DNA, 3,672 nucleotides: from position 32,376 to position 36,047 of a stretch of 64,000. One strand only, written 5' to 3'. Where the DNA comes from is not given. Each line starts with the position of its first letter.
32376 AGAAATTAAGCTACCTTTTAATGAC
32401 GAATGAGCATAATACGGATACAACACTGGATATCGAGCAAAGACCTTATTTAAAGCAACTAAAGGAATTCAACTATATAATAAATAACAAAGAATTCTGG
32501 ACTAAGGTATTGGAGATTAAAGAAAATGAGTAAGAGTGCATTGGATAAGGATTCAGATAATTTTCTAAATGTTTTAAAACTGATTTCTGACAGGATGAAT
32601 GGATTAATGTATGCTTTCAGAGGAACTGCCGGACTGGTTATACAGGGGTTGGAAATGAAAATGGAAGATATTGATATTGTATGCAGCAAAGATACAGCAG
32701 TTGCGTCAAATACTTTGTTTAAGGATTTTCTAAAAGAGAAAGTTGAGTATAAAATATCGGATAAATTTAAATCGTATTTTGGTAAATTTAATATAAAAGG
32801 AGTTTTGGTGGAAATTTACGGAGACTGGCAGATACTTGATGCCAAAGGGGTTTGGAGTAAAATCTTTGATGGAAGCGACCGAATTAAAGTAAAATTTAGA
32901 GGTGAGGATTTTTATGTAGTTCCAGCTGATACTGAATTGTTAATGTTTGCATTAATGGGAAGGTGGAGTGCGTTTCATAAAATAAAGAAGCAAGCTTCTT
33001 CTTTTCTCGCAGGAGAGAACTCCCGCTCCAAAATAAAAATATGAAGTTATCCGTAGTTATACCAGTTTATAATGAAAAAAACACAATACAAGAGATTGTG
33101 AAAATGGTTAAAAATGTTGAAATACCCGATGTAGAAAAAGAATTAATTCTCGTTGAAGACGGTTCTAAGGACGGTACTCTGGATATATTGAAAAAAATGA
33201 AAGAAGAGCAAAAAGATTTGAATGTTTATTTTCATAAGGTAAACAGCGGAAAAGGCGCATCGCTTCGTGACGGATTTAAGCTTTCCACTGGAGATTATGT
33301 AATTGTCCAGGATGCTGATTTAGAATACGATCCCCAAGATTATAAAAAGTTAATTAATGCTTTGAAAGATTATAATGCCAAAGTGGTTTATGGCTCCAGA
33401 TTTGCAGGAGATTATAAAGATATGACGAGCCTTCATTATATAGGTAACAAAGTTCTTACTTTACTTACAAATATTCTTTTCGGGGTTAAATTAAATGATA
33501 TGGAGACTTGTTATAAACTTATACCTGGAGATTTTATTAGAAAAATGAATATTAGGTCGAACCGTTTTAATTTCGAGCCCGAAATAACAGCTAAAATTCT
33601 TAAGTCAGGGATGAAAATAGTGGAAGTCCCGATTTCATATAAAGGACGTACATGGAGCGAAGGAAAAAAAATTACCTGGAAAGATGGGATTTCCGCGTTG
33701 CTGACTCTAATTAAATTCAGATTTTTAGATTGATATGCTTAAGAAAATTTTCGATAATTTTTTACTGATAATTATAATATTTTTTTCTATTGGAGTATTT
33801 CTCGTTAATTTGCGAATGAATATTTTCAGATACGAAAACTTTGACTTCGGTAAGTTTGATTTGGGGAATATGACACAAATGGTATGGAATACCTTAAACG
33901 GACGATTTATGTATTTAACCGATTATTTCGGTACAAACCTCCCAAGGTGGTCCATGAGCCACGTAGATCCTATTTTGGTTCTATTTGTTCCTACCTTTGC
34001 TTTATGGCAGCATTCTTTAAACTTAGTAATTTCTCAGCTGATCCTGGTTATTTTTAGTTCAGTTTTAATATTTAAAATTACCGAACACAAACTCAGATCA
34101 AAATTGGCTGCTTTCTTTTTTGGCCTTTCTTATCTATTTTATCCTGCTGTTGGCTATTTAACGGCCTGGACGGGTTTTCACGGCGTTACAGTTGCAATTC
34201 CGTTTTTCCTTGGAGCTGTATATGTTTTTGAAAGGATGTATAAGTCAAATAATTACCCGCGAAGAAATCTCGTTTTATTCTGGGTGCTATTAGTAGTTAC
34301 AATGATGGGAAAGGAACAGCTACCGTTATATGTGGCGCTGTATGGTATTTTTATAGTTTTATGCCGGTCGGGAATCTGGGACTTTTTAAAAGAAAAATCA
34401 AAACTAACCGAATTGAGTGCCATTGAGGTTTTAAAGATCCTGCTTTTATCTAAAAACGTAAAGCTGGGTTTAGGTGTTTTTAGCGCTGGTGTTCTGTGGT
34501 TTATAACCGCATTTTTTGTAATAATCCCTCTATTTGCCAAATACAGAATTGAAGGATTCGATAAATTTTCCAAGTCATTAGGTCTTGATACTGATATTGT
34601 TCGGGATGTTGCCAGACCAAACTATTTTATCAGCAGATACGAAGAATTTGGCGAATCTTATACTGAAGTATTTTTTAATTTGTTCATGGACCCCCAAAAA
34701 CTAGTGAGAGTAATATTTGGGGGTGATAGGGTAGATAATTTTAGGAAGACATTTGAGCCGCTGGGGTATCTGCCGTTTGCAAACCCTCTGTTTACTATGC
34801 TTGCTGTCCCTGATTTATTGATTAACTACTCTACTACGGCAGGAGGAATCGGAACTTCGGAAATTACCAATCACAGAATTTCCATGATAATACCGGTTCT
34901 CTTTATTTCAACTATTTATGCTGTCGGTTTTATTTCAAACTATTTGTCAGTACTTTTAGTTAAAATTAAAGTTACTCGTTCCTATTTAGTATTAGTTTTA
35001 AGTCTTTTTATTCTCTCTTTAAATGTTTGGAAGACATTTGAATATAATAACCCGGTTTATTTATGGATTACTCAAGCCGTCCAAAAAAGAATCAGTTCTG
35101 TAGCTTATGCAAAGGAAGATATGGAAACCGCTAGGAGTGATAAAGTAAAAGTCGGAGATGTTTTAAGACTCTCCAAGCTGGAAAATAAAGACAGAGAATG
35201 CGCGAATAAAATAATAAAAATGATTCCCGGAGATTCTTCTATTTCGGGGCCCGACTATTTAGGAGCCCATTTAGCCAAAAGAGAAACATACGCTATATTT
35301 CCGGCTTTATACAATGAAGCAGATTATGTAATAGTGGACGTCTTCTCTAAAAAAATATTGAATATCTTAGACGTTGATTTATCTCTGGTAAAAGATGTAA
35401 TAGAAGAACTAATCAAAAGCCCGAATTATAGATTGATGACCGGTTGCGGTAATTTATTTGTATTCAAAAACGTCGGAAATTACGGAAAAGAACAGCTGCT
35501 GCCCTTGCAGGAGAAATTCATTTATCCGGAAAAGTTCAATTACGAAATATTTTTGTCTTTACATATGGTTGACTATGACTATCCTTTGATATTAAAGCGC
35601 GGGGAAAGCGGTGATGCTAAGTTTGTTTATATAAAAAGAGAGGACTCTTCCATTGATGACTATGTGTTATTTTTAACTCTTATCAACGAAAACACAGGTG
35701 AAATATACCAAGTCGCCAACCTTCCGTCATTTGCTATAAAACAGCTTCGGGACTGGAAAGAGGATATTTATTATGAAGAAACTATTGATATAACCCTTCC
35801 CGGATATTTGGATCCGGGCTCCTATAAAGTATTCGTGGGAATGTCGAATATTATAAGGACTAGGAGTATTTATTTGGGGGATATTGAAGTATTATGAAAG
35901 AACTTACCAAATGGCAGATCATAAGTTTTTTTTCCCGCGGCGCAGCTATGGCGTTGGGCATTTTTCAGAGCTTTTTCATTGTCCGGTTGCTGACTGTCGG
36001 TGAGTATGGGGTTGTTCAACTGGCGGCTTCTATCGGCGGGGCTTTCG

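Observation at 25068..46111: Unusually dense extracytoplasmic glycosylation island: about 7 polyprenyl-P-sugar synthase-type GT2s, 4-7 GT-C membrane transferases and 2 Wzx-like flippases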

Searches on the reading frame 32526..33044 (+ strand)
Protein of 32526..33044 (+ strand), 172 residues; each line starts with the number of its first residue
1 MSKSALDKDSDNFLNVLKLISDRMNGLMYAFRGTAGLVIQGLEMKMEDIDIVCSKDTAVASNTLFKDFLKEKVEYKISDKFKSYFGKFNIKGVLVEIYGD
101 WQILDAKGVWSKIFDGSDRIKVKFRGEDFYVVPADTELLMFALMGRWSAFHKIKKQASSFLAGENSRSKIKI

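Call 5: search_protein_families(library=pfam, proteins=[window:32526-33044:+], max_evalue=0.01)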
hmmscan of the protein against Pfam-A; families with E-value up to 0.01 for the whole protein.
window:32526-33044:+ (172 aa): 1 family
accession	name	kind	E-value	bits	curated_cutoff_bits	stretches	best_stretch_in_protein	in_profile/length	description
PF14091.12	DUF4269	-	0.00016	22.4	28.9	1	38-102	23-91/151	Domain of unknown function (DUF4269)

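Call 43: search_protein_families(library=pfam, proteins=[window:32526-33044:+], max_evalue=0.1)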
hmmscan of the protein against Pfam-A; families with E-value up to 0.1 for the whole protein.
window:32526-33044:+ (172 aa): 2 families
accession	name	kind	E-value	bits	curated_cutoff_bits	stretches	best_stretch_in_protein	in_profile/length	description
PF14091.12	DUF4269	-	0.00016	22.4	28.9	1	38-102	23-91/151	Domain of unknown function (DUF4269)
PF03864.22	Phage_cap_E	-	0.022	14.3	22.9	1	52-115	187-258/329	Phage major capsid protein E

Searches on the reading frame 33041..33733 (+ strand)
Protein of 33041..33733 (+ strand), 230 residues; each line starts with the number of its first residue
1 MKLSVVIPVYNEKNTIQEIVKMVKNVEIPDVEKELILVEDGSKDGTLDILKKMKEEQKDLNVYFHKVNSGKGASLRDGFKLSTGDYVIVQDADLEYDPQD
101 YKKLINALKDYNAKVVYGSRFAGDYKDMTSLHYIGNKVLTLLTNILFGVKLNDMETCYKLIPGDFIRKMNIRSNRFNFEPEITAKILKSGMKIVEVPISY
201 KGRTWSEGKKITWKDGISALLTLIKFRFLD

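Call 5: search_protein_families(library=pfam, proteins=[window:33041-33733:+], max_evalue=0.01)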
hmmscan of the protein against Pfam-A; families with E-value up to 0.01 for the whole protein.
window:33041-33733:+ (230 aa): 4 families
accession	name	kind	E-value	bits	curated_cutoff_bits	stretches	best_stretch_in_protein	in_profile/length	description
PF00535.33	Glycos_transf_2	-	2e-33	116.1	23.3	1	4-133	1-128/168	Glycosyl transferase family 2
PF10111.15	Glyco_tranf_2_2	-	1.2e-09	38.5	27.3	1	4-106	1-104/276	Glycosyltransferase like family 2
PF13641.12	Glyco_tranf_2_3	-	2.2e-07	31.5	27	1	3-122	3-125/230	Glycosyltransferase like family 2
PF13704.12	Glyco_tranf_2_4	-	0.0013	19.6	27.5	1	11-93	2-81/98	Glycosyl transferase family 2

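Call 11: search_protein_families(library=ncbifam, proteins=[window:33041-33733:+], max_evalue=0.01)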
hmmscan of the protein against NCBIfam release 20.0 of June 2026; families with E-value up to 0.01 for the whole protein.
window:33041-33733:+ (230 aa): 26 families (the best 25 are shown)
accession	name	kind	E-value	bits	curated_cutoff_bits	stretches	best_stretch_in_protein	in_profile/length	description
TIGR04182.1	glyco_TIGR04182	equivalog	5.4e-33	114.6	325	1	3-225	2-216/293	S-layer glycoprotein N-glycosyltransferase AglJ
NF047588.1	GlcsyltransPgfSStrep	equivalog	1.6e-21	76.8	500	1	1-169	1-167/308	glycosyltransferase PgfS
TIGR03937.1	PgaC_IcaA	equivalog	1.2e-19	70.6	422.3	1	2-110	46-152/407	poly-beta-1,6-N-acetyl-D-glucosamine synthase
NF007986.1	PRK10714.1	equivalog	5.7e-17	61.7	529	1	2-209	7-209/316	undecaprenyl-phosphate 4-deoxy-4-formamido-L-arabinose transferase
NF007482.0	PRK10073.1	equivalog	1.8e-16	60.1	423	1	2-109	7-111/334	glycosyltransferase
NF058614.1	PPMAGASynPpgS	equivalog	5.5e-15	55.4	370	1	5-212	4-208/226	polyprenyl-phospho-N-acetylgalactosaminyl synthase PpgS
TIGR03111.1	glyc2_xrt_Gpos1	hypoth_equivalog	2.2e-14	53.1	363.95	1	3-109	51-157/439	TIGR03111 family XrtG-associated glycosyltransferase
TIGR04283.1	glyco_like_mftF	equivalog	3.3e-14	53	182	1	3-148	1-137/221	TIGR04283 family arsenosugar biosynthesis glycosyltransferase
NF041875.1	EPS_EpsD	equivalog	4.6e-14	52.5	370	1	3-118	1-114/325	exopolysaccharide biosynthesis glycosyltransferase EpsD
NF047683.1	TeichurnBiosyTuaG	equivalog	6e-14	52.3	400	1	3-113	8-116/252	teichuronic acid biosynthesis protein TuaG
NF041391.1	DPhHxTase_Halo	equivalog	8.7e-13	47.7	375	1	9-204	3-187/213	dolichyl-phosphate hexose transferase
NF010496.0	PRK13915.1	equivalog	1.5e-11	43.9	262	1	2-108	32-142/307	glucosyl-3-phosphoglycerate synthase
TIGR03965.1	mycofact_glyco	equivalog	8.5e-09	34.8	280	1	3-116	76-187/467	mycofactocin biosynthesis glycosyltransferase MftF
NF053739.1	GlytfEpsEBac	equivalog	5e-08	32.2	450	1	2-119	2-118/265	glycosyltransferase EpsE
NF038302.1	EPS_HpsE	equivalog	1e-07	31.3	300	1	1-126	1-129/307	hormogonium polysaccharide biosynthesis glycosyltransferase HpsE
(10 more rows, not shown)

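Call 13: search_solved_structures(query=window:33041-33733:+, max_evalue=0.001)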
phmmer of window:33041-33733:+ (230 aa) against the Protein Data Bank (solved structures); distinct sequences matched with E-value up to 0.001: 22.
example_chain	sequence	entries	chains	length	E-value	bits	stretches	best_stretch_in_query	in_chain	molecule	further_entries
5mlz_A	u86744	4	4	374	8e-15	58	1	1-209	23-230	Dolichol monophosphate mannose synthase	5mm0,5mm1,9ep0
9bhc_C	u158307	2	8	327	3.2e-13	52.7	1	2-209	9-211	Undecaprenyl-phosphate 4-deoxy-4-formamido-L-arabinose transferase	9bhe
8vxh_A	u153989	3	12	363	4.2e-13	52.3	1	2-209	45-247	Undecaprenyl-phosphate 4-deoxy-4-formamido-L-arabinose transferase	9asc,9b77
9hwj_A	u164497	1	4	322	7.8e-13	51.5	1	2-208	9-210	Undecaprenyl-phosphate 4-deoxy-4-formamido-L-arabinose transferase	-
5eke_A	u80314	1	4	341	3.3e-10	42.9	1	2-121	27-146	Uncharacterized glycosyltransferase sll0501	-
5ekp_C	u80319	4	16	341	3.3e-10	42.9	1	2-121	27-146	Uncharacterized glycosyltransferase sll0501 | Glycosyltransferase sll0501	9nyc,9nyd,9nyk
9nye_A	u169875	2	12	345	3.4e-10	42.8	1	2-121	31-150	Glycosyltransferase sll0501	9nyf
3bcv_A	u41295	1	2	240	1.5e-09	40.7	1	2-117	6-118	Putative glycosyltransferase protein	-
2z87_A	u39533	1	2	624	1.2e-08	37.7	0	3-117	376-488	Chondroitin synthase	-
2z86_A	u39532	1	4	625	1.2e-08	37.7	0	3-117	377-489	Chondroitin synthase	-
5tze_C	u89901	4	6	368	1.3e-08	37.7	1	1-104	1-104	Glycosyl transferase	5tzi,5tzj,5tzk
6p61_A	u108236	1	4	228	1.8e-08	37.2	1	3-114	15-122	Glycosyltransferase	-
5tz8_A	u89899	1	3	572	2.5e-08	36.7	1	1-103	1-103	Glycosyl transferase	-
8bz4_A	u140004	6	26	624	3.7e-08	36.2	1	2-120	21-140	Glycosyltransferase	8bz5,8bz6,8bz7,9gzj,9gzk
8bz8_A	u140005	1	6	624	3.8e-08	36.1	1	2-120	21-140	Glycosyltransferase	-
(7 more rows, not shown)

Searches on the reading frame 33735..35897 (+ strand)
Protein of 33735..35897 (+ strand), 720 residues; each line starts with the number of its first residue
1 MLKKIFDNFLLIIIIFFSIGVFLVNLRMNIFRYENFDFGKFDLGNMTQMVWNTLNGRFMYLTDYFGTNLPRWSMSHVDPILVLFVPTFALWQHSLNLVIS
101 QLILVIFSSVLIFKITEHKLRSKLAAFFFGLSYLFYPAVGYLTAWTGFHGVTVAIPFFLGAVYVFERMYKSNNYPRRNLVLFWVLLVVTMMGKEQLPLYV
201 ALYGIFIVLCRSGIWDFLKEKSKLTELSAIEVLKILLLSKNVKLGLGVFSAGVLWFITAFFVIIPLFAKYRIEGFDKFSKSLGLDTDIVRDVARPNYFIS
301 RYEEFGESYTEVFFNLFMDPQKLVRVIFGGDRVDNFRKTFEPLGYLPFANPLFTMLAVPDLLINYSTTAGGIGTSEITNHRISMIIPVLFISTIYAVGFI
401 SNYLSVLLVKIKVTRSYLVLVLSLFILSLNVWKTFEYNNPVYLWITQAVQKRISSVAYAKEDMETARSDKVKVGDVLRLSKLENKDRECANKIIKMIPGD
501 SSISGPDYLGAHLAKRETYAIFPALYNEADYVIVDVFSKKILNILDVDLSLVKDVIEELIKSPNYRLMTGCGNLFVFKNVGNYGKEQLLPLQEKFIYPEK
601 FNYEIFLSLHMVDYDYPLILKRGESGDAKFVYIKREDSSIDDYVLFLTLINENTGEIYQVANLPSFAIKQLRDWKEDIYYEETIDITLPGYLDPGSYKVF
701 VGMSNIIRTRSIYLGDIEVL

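Call 5: search_protein_families(library=pfam, proteins=[window:33735-35897:+], max_evalue=0.01)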
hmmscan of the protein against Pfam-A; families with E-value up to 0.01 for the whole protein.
window:33735-35897:+ (720 aa): 1 family
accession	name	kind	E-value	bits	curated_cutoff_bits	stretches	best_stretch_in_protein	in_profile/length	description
PF09852.15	DUF2079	-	5.2e-31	108.6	28.2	1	32-533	1-420/459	Predicted membrane protein (DUF2079)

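Call 11: search_protein_families(library=ncbifam, proteins=[window:33735-35897:+], max_evalue=0.01)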
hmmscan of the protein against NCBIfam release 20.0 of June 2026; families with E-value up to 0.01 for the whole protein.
window:33735-35897:+ (720 aa): 0 families

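Call 59: find_homologous_proteins(query=window:33735-35897:+, max_evalue=0.001)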
Query window:33735-35897:+ (720 aa): 369 proteins with E <= 0.001 among 8000 candidates; the best 120 are listed.
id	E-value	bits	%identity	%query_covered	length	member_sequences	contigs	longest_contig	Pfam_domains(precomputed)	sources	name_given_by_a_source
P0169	0.0e+0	1604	100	100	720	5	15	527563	PF09852.16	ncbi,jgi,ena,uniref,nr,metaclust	ncbi:hypothetical protein A3F07_00775 [candidate division WWE3 bacterium RIFCSPHIGHO2_12_FULL_38_15]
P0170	0.0e+0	1446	88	100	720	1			PF09852.16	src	-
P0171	0.0e+0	1390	87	97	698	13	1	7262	PF09852.16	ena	-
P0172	0.0e+0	1339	81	100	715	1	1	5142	PF09852.16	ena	-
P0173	3.7e-293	992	62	100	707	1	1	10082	PF09852.16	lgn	-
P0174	5.2e-292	989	62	100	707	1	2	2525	PF09852.16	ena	-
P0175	8.5e-292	988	62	97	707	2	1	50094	PF09852.16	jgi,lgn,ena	-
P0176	5.8e-290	982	62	99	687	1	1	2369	PF09852.16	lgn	-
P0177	1.5e-289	980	62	100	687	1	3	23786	PF09852.16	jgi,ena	-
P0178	3.4e-284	963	58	100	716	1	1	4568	PF09852.16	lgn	-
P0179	1.8e-283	960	61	100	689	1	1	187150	PF09852.16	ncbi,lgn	-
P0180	4.7e-282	956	60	100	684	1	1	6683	PF09852.16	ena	-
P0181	1.1e-281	955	59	96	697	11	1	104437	PF09852.16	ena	-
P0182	1.7e-281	954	60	100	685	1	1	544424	PF09852.16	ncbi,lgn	-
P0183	7.9e-281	952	58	99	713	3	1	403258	PF09852.16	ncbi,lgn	-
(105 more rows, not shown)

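Call 62: search_solved_structures(query=A3, max_evalue=1)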
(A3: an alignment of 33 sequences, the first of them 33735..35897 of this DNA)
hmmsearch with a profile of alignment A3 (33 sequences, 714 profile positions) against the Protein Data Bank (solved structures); distinct sequences matched with E-value up to 1: 5.
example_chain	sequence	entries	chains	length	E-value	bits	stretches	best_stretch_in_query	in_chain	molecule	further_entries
7tgg_A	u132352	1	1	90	0.13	14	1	221-275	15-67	Geopilin domain 1 protein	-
2x5h_A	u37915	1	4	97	0.23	13.2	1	233-305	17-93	ORF 131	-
2x5g_A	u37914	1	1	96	0.52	12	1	234-305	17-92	ORF 131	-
2x5t_A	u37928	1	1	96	0.55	12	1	234-305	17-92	ORF 131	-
5zxd_A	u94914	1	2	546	0.89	11.3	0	533-589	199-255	ATP-binding cassette sub-family F member 1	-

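Call 76: predict_structure(alignment_id=A3)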
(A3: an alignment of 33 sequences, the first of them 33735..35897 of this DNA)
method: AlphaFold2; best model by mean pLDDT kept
length: 720 residues; sequences in the alignment: 33
mean_pLDDT: 84.3   pTM: 0.80
mean pLDDT of the five models: 84.3, 83.1, 82.0, 81.5, 81.3
residues with pLDDT >= 90: 259; 70-90: 387; 50-70: 59; < 50: 15
segments of 3 or more residues with pLDDT < 50: 371-377, 452-459
pLDDT, mean of each block of 10 residues (from residue 1): 85 95 91 80 86 90 80 81 94 93 96 96 97 93 83 94 95 93 96 89 92 74 69 81 94 91 85 83 67 63 76 84 83 83 92 85 72 48 83 95 89 91 97 88 74 43 73 83 72 84 88 84 85 80 61 84 86 86 77 91 90 92 85 89 87 84 86 90 83 87 81 91
secondary structure, 60 per line:
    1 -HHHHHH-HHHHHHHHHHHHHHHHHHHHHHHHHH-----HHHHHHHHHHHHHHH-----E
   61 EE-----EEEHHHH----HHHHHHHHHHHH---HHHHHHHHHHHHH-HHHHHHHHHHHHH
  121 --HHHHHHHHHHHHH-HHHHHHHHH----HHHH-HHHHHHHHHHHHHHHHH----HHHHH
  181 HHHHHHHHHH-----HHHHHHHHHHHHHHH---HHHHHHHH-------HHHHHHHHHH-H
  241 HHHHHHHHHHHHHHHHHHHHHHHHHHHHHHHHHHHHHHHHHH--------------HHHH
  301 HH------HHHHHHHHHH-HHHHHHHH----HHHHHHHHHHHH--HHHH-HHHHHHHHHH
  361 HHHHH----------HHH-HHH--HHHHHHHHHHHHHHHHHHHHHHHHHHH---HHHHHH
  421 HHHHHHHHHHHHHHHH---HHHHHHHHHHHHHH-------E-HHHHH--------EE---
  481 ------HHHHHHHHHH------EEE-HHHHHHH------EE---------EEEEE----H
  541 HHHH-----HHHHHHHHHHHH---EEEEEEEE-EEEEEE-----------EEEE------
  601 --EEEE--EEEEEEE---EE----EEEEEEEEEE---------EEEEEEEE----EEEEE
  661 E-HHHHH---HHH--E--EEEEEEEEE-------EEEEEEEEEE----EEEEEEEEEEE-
elements in order (helices of 4 or more, strands of 3 or more residues): H2-7 H9-34 H40-54 E60-62 E68-70 H71-74 H79-90 H94-106 H108-120 H123-135 H137-145 H150-153 H155-171 H176-190 H196-210 H214-221 H229-238 H240-282 H297-302 H309-318 H320-327 H332-343 H346-349 H351-365 H385-411 H415-436 H440-453 H463-467 H487-496 E503-505 H507-513 E531-535 H540-544 H550-561 E565-572 E574-579 E591-594 E603-606 E609-615 E625-634 E644-651 E656-661 H663-667 E679-687 E695-704 E709-719

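Call 80: fold_search(model_id=the predicted structure, library=pdb)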
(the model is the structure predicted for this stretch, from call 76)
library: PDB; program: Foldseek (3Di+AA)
matches with E <= 10: 1551; with E <= 0.001: 11
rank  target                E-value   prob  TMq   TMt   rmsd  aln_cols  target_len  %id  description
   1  9n9j_I                6.0e-06  1.00  0.40  0.41  12.7       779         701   11  Structure of a GRP94 folding intermediate engaged with a CCDC134- and FKBP11-bound secretory translocon (released 2025-11-19)
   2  7zlh_A                9.1e-06  1.00  0.36  0.39  13.8       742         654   11  Cryo-EM structure of C-mannosyltransferase CeDPY19, in apo state, bound to CMT2-Fab and anti-Fab nanobody (released 2023-01-11)
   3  6ftg_5                9.9e-06  1.00  0.36  0.39  14.5       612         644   13  Subtomogram average of OST-containing ribosome-translocon complexes from canine rough microsomal membranes (released 2018-03-21)
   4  5gmy_A                1.5e-05  1.00  0.40  0.35  15.2       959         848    9  Crystal structure of the Archaeoglobus fulgidus oligosaccharyltransferase (O29867_ARCFU) tethered with an acceptor pep (released 2017-02-01)
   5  7zli_A                1.9e-05  1.00  0.37  0.40  13.5       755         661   12  Cryo-EM structure of C-mannosyltransferase CeDPY19, in complex with Dol25-P-Man and bound to CMT2-Fab and anti-Fab nan (released 2023-01-11)
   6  7oci_F                2.0e-05  1.00  0.41  0.46  14.4       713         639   10  Cryo-EM structure of yeast Ost6p containing oligosaccharyltransferase complex (released 2022-02-16)
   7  7zlg_A                2.0e-05  1.00  0.37  0.40  13.6       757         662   13  Cryo-EM structure of C-mannosyltransferase CeDPY19, in complex with acceptor peptide and bound to CMT2-Fab and anti-Fa (released 2023-01-11)
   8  6s7o_A                2.4e-05  1.00  0.42  0.45  14.6       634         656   11  Cryo-EM structure of human oligosaccharyltransferase complex OST-A (released 2019-12-18)
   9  8pn9_A                4.4e-05  1.00  0.37  0.40  12.8       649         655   11  Structure of human oligosaccharyltransferase OST-A complex bound to NGI-1 (released 2024-05-08)
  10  8agb_A                5.2e-05  1.00  0.38  0.42  15.5       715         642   10  Structure of yeast oligosaccharylransferase complex with lipid-linked oligosaccharide bound (released 2022-12-07)
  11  6gxc_A                7.2e-04  1.00  0.35  0.36  12.1       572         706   13  Bacterial oligosaccharyltransferase PglB in complex with an inhibitory peptide and a reactive lipid-linked oligosaccha (released 2018-11-14)
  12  3rce_A                2.0e-03  1.00  0.39  0.40  14.2       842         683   10  Bacterial oligosaccharyltransferase PglB (released 2011-06-15)
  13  9bc4_A                2.1e-03  1.00  0.11  0.17   6.1       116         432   16  Transglutaminase 2 - Intermediate State (released 2024-07-03)
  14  9bc3_A                3.2e-03  1.00  0.11  0.17   6.0       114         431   17  Transglutaminase 2 - Alternate state (released 2024-07-03)
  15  2r5o_A                3.7e-03  1.00  0.13  0.49  10.2       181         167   11  Crystal structure of the C-terminal domain of wzt (released 2007-12-25)
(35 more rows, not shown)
